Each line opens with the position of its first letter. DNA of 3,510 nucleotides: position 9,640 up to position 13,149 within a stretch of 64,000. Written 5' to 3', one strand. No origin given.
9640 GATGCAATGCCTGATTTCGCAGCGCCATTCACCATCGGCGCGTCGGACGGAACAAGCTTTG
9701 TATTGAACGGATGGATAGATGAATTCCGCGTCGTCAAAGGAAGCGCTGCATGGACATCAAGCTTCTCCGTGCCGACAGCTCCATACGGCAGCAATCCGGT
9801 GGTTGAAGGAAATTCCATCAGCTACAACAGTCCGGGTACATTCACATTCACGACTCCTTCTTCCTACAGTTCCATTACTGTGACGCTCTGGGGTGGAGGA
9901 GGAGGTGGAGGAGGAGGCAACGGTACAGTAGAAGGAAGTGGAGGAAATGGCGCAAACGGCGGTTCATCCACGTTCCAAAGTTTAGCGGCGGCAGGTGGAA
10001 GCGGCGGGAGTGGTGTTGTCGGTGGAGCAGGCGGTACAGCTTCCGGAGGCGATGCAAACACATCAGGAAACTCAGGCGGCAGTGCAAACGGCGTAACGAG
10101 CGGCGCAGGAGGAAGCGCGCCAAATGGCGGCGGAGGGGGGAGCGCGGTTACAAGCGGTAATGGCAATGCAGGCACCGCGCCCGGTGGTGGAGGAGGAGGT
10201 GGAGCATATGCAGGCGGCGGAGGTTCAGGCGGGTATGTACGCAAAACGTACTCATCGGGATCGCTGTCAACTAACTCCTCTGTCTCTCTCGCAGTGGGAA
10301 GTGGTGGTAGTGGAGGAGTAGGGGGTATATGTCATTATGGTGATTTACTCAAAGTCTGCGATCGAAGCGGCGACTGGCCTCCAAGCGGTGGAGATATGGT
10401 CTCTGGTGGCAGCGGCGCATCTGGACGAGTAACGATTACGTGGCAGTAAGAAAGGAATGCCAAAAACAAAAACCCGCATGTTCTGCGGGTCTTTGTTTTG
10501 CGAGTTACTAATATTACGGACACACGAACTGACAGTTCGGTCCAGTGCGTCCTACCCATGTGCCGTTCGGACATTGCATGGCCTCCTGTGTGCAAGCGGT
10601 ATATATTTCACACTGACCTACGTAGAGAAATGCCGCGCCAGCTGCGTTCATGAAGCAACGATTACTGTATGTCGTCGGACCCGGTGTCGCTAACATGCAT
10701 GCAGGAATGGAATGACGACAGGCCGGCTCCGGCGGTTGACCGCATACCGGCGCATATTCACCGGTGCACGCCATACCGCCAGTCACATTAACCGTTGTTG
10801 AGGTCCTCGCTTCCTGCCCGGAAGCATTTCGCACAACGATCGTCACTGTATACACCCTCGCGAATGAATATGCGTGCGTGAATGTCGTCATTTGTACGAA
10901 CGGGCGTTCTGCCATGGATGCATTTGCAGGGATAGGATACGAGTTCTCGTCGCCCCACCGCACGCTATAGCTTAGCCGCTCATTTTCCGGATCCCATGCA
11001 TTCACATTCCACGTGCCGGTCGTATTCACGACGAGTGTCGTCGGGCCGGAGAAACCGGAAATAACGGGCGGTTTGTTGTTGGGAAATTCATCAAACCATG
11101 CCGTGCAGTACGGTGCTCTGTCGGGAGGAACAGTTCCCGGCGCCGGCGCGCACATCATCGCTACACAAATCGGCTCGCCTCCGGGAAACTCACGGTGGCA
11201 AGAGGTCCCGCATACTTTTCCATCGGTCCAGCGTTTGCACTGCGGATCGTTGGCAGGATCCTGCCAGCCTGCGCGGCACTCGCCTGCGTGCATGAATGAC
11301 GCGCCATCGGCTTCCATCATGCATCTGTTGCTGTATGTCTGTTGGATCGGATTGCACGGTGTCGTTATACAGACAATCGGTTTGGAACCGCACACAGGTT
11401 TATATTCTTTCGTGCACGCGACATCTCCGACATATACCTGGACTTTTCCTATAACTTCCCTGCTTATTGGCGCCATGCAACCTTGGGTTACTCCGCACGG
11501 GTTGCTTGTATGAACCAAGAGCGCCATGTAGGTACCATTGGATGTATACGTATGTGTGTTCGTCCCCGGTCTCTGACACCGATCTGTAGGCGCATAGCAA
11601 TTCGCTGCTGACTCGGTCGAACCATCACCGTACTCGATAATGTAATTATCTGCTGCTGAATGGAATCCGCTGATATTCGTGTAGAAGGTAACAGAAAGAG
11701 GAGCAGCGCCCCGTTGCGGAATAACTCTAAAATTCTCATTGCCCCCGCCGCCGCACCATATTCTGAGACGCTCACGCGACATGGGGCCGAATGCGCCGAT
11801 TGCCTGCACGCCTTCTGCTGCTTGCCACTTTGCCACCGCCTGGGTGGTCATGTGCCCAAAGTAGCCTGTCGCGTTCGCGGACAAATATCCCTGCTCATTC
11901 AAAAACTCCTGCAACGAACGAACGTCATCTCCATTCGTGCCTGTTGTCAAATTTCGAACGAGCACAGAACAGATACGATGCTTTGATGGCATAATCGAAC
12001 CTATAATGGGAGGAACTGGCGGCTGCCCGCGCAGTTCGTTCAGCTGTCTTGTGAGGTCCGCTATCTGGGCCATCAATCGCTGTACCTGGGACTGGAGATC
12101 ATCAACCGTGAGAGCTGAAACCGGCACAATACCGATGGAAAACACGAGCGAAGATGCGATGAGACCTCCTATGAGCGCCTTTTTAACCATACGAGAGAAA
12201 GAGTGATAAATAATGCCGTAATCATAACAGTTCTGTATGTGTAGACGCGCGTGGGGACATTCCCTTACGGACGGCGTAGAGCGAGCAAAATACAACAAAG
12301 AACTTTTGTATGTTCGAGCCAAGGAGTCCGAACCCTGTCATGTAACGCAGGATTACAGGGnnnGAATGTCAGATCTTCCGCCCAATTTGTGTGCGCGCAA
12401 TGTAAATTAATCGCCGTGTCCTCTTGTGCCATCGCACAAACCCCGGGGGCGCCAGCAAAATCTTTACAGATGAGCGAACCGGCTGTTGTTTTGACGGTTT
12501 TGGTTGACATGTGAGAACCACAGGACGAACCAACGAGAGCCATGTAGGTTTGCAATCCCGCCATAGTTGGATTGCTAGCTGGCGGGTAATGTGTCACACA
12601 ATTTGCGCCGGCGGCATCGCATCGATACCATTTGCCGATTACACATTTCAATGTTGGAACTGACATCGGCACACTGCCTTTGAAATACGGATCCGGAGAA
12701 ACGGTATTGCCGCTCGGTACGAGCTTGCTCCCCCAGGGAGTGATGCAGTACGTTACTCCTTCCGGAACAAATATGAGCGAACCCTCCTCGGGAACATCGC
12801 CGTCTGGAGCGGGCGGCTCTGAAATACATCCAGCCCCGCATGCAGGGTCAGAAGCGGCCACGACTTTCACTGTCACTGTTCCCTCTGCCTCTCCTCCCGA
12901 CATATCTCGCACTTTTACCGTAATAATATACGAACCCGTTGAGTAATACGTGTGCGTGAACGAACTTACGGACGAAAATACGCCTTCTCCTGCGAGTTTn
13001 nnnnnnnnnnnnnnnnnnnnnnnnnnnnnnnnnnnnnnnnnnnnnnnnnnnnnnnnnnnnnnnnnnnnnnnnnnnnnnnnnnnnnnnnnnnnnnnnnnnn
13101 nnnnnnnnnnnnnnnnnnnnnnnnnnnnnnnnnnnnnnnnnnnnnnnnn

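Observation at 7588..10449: LamG/concanavalin-like lectin domain followed by an extreme Gly-rich (GGN-repeat) C-terminal tail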

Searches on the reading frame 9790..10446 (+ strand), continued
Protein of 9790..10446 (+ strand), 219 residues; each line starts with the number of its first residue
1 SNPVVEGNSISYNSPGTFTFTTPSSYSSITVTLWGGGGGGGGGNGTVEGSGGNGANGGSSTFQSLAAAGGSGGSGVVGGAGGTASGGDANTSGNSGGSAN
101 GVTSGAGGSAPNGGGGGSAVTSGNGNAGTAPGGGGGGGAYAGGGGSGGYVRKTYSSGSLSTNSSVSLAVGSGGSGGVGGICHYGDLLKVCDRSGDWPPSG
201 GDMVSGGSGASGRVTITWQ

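Call 75: list_cluster_members(proteins=[P0037, P0038, P0039, P0040, P0041, P0042, P0043, P0044, P0045, P0046])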
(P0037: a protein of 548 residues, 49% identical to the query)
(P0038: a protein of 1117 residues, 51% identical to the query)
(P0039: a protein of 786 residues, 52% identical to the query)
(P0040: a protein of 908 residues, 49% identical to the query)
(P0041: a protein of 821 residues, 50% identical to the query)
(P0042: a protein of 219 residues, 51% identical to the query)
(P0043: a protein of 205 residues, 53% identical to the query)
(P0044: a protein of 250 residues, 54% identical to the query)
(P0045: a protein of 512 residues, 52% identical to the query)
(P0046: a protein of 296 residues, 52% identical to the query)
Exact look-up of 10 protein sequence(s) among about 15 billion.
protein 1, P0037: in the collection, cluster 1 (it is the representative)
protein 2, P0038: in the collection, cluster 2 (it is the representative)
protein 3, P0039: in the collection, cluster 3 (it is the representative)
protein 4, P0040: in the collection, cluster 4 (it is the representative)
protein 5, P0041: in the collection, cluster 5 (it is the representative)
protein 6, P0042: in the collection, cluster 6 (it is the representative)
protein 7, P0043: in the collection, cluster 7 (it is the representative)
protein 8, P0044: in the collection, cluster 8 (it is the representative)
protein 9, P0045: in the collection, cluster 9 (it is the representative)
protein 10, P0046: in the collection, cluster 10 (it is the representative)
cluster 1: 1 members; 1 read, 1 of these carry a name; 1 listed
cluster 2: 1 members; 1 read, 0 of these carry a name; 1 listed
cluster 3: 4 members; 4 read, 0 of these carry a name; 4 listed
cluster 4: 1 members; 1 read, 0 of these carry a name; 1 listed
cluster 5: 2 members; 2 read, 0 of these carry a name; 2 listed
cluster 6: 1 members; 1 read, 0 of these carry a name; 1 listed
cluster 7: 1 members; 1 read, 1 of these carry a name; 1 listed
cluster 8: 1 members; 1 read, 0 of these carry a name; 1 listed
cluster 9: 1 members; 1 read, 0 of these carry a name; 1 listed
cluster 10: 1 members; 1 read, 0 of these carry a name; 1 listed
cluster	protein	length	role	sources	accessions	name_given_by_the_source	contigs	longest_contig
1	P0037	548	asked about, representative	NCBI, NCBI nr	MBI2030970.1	hypothetical protein HYT05_05085, partial [Candidatus Kaiserbacteria bacterium] | hypothetical protein [Candidatus Kaiserbacteria bacterium]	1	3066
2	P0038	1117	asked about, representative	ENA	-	-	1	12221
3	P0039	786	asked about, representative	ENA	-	-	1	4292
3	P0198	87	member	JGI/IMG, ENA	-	-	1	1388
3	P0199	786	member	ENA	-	-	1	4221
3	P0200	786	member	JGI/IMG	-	-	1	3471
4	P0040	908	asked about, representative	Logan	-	-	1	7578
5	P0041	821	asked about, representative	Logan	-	-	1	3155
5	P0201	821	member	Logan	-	-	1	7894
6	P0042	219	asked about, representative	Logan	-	-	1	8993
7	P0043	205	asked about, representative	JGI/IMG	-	hypothetical protein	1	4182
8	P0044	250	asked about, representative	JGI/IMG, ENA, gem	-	-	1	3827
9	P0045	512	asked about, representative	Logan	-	-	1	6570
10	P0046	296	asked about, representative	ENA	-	-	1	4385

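Call 76: find_encoding_contigs(protein=P0009, flank=8000, max_places=2)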
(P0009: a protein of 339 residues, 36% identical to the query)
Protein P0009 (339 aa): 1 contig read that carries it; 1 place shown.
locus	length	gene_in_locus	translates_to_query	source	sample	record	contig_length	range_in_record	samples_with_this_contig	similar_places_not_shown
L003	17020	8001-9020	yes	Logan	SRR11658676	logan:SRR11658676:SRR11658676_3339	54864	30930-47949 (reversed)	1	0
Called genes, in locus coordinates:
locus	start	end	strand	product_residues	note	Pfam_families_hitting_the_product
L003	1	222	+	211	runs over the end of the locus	-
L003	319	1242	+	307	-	PF02899:Phage_int_SAM_1, PF00589:Phage_integrase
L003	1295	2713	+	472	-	PF13541:ChlI, PF00158:Sigma54_activat (weak), PF01078:Mg_chelatase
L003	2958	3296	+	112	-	-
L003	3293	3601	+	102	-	PF21716:dnstrm_HI1420, PF01381:HTH_3 (weak)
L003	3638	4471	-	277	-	PF00413:Peptidase_M10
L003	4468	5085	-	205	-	-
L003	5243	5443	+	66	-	PF04102:SlyX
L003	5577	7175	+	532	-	-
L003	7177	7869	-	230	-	PF00881:Nitroreductase, PF14512:TM1586_NiRdase (faint)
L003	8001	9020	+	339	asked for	-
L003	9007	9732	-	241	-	-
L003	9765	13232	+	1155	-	-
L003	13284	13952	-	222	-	-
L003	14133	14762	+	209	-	-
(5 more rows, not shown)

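Call 77: find_encoding_contigs(protein=P0015, flank=8000, max_places=2)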
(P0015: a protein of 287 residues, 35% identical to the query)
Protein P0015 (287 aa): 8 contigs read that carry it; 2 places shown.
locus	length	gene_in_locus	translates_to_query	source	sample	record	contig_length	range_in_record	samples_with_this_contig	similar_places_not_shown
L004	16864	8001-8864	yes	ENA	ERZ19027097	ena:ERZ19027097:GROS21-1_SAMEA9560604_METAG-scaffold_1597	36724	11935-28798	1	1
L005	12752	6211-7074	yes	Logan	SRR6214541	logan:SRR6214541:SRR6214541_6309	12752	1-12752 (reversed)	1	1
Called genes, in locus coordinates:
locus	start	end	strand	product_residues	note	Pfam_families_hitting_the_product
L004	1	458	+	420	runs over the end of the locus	-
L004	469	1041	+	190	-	-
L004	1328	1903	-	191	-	-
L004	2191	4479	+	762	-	PF02557:VanY (weak)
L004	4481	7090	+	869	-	-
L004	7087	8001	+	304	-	PF13884:Peptidase_S74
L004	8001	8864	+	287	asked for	PF21722:Gly_rich_2 (faint)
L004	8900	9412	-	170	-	PF19905:DUF6378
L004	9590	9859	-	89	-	-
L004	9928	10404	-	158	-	-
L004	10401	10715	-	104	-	-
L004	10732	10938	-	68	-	-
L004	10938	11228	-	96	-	-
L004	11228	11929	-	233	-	PF04404:ERF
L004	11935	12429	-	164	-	PF05565:Sipho_Gp157, PF07352:Phage_Mu_Gam (weak)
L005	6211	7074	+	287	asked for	PF21722:Gly_rich_2 (faint)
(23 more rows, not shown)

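Call 78: find_encoding_contigs(protein=P0001, flank=8000, max_places=2)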
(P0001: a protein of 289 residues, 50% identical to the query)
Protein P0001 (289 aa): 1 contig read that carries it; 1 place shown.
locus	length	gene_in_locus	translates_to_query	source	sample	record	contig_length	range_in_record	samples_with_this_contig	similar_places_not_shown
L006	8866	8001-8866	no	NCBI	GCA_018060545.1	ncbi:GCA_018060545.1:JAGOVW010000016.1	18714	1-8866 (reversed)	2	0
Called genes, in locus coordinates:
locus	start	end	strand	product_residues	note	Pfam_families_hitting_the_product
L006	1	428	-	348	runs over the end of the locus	-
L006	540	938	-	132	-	-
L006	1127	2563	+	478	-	PF11638:DnaA_N, PF13191:AAA_16 (faint), PF00308:Bac_DnaA (weak), PF08299:Bac_DnaA_C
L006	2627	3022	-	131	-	PF02201:SWIB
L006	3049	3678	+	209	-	-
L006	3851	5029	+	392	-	PF01625:PMSR, PF01641:SelR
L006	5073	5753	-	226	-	PF09335:VTT_dom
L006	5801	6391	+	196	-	PF00462:Glutaredoxin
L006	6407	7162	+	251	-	PF00005:ABC_tran, PF13304:AAA_21 (faint)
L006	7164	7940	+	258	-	PF01061:ABC2_membrane, PF12698:ABC2_membrane_3 (weak)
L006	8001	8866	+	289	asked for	PF21722:Gly_rich_2 (faint)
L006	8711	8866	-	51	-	?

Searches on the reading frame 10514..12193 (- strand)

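Call 16: search_protein_families(library=pfam, proteins=[window:10514-12193:-], max_evalue=0.01)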
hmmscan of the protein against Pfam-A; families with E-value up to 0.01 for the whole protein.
window:10514-12193:- (559 aa): 3 families
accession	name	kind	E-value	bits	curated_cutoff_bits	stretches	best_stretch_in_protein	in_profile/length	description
PF01471.23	PG_binding_1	-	1.3e-10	41.7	23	1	87-131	1-45/57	Putative peptidoglycan binding domain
PF18911.6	PKD_4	-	2.6e-08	34.2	27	1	373-467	1-81/85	PKD domain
PF00801.26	PKD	-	0.00058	20.3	23.5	0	398-467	24-78/80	PKD domain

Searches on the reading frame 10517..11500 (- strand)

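Call 80: search_protein_families(library=pfam, proteins=[window:10517-11500:-], max_evalue=1)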
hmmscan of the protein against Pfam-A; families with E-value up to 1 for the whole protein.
window:10517-11500:- (328 aa): 5 families
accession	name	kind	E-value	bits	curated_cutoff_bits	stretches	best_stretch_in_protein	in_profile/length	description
PF00050.26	Kazal_1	-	1.7e-05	25.1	21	2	28-39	8-19/49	Kazal-type serine protease inhibitor domain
PF18911.6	PKD_4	-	2e-05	25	27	1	142-236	1-81/85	PKD domain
PF12574.13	120_Rick_ant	-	0.063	13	25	1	113-166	143-196/240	120 KDa Rickettsia surface antigen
PF00801.26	PKD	-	0.069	13.6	23.5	1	167-236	24-78/80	PKD domain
PF17963.7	Big_9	-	0.11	13.8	23.6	1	142-239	1-88/89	Bacterial Ig domain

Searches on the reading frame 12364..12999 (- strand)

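Call 80: search_protein_families(library=pfam, proteins=[window:12364-12999:-], max_evalue=1)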
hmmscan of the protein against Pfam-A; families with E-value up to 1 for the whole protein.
window:12364-12999:- (212 aa): 5 families
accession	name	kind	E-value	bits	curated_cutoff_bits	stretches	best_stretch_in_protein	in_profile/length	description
PF18911.6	PKD_4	-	0.00027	21.4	27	1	9-46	47-85/85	PKD domain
PF00801.26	PKD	-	0.00062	20.2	23.5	1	9-41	44-76/80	PKD domain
PF22352.2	K319L-like_PKD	-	0.035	14.6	27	1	13-46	51-84/84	K319L-like, PKD domain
PF07495.19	Y_Y_Y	-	0.043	14.2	26.6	1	12-44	28-62/65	Y_Y_Y domain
PF17963.7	Big_9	-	0.081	14.3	23.6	1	13-44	57-88/89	Bacterial Ig domain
